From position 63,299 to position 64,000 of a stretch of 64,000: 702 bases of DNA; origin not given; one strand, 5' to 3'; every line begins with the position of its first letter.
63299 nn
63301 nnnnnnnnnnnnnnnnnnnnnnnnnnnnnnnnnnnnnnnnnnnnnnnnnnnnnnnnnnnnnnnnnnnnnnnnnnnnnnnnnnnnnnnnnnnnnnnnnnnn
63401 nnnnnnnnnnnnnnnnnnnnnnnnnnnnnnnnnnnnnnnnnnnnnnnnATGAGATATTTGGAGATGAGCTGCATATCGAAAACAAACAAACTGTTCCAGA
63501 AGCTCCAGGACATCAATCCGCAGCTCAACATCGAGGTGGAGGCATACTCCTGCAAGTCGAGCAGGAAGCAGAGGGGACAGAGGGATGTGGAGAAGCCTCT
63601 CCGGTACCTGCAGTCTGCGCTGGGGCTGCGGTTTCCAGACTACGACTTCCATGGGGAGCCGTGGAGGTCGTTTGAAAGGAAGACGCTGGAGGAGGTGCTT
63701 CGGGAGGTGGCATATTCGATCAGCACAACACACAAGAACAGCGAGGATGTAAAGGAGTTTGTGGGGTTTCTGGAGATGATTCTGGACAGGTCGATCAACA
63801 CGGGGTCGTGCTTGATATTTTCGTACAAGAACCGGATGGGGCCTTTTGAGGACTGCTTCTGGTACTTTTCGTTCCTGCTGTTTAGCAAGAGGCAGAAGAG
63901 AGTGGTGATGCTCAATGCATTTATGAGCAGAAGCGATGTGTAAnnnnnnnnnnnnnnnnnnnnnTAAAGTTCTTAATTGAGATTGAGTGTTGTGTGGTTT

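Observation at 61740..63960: Abrupt GC-rich island (about 55-60% GC) carrying eL35, LSm and Maf1 inside an otherwise 36-38% GC genome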

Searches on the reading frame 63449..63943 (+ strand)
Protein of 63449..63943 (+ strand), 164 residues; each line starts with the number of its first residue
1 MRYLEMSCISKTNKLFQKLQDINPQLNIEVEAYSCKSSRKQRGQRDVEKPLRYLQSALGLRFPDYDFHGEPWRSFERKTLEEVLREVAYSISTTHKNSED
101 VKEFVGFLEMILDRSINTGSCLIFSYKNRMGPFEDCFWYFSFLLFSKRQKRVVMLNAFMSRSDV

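Call 6: search_protein_families(library=pfam, proteins=[window:63449-63943:+], max_evalue=0.01)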
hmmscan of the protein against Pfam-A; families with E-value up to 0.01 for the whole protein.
window:63449-63943:+ (164 aa): 2 families
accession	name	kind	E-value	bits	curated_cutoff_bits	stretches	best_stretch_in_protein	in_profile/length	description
PF09174.15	Maf1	-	4.5e-16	59.9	28.9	1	31-155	46-173/174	Maf1 regulator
PF22139.1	XPD_arch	-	0.0026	18.3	27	1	75-123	3-51/110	DNA repair helicase XPD, arch domain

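Call 14: find_homologous_proteins(query=window:63449-63943:+)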
Query window:63449-63943:+ (164 aa): 12 proteins with E <= 0.001 among 31 candidates.
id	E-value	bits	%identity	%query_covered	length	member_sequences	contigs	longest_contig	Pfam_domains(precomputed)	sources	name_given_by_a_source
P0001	3.7e-103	360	98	100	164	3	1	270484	PF09174.16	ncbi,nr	ncbi:Maf1 regulator protein [Encephalitozoon intestinalis]|nr:Maf1 regulator protein [Encephalitozoo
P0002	1.1e-80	287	78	99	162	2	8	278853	PF09174.16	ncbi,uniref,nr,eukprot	ncbi:Maf1 regulator [Encephalitozoon hellem]|uniref:Maf1 regulator n=2 Tax=Encephalitozoon hellem Ta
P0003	1.2e-80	287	78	99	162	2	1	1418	PF09174.16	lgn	-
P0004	2.0e-79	283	80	99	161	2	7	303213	PF09174.16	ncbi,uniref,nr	ncbi:hypothetical protein [Encephalitozoon cuniculi GB-M1]|uniref:Uncharacterized protein ECU07_1840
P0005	4.2e-77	275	75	98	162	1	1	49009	PF09174.16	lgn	-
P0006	3.5e-72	259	71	99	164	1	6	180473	PF09174.16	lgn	-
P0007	8.6e-71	255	67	99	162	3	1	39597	PF09174.16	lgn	-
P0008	2.8e-70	253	69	98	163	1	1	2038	PF09174.16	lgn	-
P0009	7.1e-70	252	69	98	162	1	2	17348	PF09174.16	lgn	-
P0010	2.9e-69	250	67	99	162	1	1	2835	PF09174.16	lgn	-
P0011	9.8e-62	225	65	95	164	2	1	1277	PF09174.16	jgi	jgi:hypothetical protein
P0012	9.8e-58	212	61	95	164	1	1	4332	PF09174.16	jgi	jgi:hypothetical protein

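Call 18: find_encoding_contigs(protein=P0004, flank=10000, max_places=10)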
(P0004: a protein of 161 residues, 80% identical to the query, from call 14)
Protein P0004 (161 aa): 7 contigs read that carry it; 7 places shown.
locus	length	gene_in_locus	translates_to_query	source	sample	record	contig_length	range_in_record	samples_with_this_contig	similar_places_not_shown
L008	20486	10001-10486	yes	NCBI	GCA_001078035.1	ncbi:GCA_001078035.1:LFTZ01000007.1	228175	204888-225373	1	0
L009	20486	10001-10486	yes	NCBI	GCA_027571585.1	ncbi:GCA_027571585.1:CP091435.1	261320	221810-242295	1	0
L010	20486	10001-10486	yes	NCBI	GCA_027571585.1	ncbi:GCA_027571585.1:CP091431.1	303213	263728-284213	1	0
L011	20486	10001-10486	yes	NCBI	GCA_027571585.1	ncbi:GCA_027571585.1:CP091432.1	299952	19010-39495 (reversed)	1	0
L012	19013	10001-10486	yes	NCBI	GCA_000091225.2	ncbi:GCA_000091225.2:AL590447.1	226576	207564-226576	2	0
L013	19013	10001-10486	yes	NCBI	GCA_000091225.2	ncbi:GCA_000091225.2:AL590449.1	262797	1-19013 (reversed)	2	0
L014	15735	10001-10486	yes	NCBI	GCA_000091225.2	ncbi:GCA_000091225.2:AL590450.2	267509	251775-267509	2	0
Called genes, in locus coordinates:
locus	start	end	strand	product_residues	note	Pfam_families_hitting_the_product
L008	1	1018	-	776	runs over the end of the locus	PF16987:KIX_2 (weak)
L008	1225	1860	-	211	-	PF00319:SRF-TF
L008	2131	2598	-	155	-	PF03876:SHS2_Rpb7-N, PF00575:S1 (weak)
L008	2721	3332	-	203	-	PF00583:Acetyltransf_1, PF13673:Acetyltransf_10 (weak), PF13508:Acetyltransf_7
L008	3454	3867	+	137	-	-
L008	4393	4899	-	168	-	-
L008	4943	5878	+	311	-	PF03690:MYG1_exonuc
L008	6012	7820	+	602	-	PF07937:DUF1686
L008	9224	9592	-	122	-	PF00831:Ribosomal_L29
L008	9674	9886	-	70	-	PF01423:LSM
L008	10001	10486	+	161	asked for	PF09174:Maf1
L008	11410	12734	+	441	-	PF12376:DUF3654, PF07753:DUF1609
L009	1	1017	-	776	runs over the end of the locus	PF16987:KIX_2 (weak)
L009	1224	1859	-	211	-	PF00319:SRF-TF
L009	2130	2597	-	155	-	PF03876:SHS2_Rpb7-N, PF00575:S1 (weak)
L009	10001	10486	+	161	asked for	PF09174:Maf1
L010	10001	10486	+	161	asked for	PF09174:Maf1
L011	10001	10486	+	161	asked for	PF09174:Maf1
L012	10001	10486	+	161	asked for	PF09174:Maf1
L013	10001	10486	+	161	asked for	PF09174:Maf1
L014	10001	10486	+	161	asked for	PF09174:Maf1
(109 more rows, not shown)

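Call 19: find_encoding_contigs(protein=P0002, flank=10000, max_places=10)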
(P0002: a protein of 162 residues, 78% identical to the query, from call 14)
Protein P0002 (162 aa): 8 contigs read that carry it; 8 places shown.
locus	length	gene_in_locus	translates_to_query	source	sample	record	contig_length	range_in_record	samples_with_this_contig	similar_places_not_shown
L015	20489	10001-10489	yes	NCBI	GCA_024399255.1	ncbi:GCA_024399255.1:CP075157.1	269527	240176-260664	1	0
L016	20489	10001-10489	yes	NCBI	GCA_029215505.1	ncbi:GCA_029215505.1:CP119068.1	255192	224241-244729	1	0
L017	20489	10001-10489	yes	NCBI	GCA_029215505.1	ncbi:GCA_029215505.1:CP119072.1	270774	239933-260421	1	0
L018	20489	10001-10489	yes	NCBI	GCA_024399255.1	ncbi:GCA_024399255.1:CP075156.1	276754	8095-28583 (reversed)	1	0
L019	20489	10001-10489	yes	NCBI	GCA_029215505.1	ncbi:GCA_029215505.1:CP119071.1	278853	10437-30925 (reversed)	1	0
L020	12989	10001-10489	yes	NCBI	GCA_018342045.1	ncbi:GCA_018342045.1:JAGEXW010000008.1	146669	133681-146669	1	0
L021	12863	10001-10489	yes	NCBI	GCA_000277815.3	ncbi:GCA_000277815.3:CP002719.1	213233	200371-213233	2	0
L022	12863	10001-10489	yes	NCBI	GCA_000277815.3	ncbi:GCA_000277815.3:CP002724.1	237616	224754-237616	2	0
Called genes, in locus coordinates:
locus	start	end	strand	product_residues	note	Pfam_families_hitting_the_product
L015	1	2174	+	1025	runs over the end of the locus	PF02463:SMC_N, PF13175:AAA_15, PF13476:AAA_23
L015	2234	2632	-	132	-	-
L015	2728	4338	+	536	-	PF00225:Kinesin, PF16796:Microtub_bd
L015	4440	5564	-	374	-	PF02200:STE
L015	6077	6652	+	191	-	-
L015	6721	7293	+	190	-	-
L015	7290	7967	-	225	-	-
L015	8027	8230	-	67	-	-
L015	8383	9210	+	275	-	-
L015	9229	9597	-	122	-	PF00831:Ribosomal_L29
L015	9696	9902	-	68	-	PF01423:LSM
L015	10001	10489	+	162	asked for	PF09174:Maf1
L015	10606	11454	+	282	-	-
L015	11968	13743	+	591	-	PF12376:DUF3654, PF07753:DUF1609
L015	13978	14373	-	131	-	PF09591:DUF2463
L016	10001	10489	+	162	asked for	PF09174:Maf1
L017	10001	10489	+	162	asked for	PF09174:Maf1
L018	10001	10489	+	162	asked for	PF09174:Maf1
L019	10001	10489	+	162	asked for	PF09174:Maf1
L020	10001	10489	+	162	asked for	PF09174:Maf1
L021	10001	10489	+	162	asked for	PF09174:Maf1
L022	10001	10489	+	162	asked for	PF09174:Maf1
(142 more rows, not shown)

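Call 26: find_encoding_contigs(protein=P0006, flank=10000, max_places=6)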
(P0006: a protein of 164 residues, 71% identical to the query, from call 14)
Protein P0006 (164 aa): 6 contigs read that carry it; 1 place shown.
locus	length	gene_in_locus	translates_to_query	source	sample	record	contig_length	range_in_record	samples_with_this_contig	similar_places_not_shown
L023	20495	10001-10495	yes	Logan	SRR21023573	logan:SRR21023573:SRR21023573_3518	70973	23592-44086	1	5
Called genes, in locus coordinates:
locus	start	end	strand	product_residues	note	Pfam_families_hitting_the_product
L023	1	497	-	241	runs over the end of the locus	PF00333:Ribosomal_S5, PF03719:Ribosomal_S5_C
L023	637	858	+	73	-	-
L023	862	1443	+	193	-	PF02204:VPS9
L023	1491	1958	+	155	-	PF00076:RRM_1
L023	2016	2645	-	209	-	-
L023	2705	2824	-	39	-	-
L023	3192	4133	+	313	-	-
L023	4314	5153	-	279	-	PF00319:SRF-TF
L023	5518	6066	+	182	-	-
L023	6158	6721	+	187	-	PF12767:SAGA-Tad1 (weak)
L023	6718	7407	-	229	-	PF03725:RNase_PH_C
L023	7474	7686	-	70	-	-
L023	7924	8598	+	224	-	PF05712:MRG (weak)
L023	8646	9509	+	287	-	-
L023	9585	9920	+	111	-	PF01198:Ribosomal_L31e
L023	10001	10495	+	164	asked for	PF09174:Maf1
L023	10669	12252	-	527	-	-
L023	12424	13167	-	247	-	PF15663:zf-CCCH_3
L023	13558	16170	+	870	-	PF00133:tRNA-synt_1, PF09334:tRNA-synt_1g, PF01406:tRNA-synt_1e, PF09334:tRNA-synt_1g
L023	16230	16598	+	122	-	PF04099:Sybindin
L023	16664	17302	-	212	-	PF02319:WHD_E2F_TDP, PF08781:DP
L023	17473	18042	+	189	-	-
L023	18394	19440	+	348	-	-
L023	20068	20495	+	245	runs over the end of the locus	PF17022:PTP2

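Call 27: find_encoding_contigs(protein=P0007, flank=10000, max_places=4)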
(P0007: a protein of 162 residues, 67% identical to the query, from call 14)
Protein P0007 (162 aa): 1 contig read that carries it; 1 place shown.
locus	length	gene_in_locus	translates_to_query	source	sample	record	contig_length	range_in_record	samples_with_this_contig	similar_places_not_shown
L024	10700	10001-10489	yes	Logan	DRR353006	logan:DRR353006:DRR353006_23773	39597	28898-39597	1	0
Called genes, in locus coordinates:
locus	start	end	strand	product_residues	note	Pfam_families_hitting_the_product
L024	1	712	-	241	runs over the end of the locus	PF00333:Ribosomal_S5, PF03719:Ribosomal_S5_C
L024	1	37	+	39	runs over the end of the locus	-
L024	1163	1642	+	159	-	PF02204:VPS9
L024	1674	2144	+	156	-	PF00076:RRM_1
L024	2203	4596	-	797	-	PF16987:KIX_2 (weak)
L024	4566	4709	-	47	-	-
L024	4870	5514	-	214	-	PF00319:SRF-TF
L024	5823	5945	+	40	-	-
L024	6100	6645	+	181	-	-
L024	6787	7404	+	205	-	-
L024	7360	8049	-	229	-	PF03725:RNase_PH_C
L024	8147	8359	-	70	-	-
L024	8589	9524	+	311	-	-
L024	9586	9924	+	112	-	PF01198:Ribosomal_L31e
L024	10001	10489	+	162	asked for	PF09174:Maf1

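Call 28: find_encoding_contigs(protein=P0005, flank=10000, max_places=4)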
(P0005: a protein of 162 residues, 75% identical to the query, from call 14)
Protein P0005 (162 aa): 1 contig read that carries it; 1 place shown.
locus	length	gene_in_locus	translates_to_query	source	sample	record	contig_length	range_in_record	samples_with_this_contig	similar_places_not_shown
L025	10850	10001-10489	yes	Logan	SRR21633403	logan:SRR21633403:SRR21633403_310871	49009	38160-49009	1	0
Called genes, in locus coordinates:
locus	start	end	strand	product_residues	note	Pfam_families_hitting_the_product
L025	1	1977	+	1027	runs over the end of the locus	PF02463:SMC_N, PF13175:AAA_15 (weak), PF13304:AAA_21 (faint), PF13476:AAA_23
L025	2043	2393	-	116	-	-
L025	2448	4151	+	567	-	PF16796:Microtub_bd, PF00225:Kinesin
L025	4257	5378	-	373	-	PF02200:STE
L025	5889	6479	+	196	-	-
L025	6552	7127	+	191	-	-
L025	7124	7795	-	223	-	-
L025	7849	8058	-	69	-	-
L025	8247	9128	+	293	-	-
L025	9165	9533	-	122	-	PF00831:Ribosomal_L29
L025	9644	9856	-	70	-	PF01423:LSM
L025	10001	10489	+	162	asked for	PF09174:Maf1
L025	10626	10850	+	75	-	?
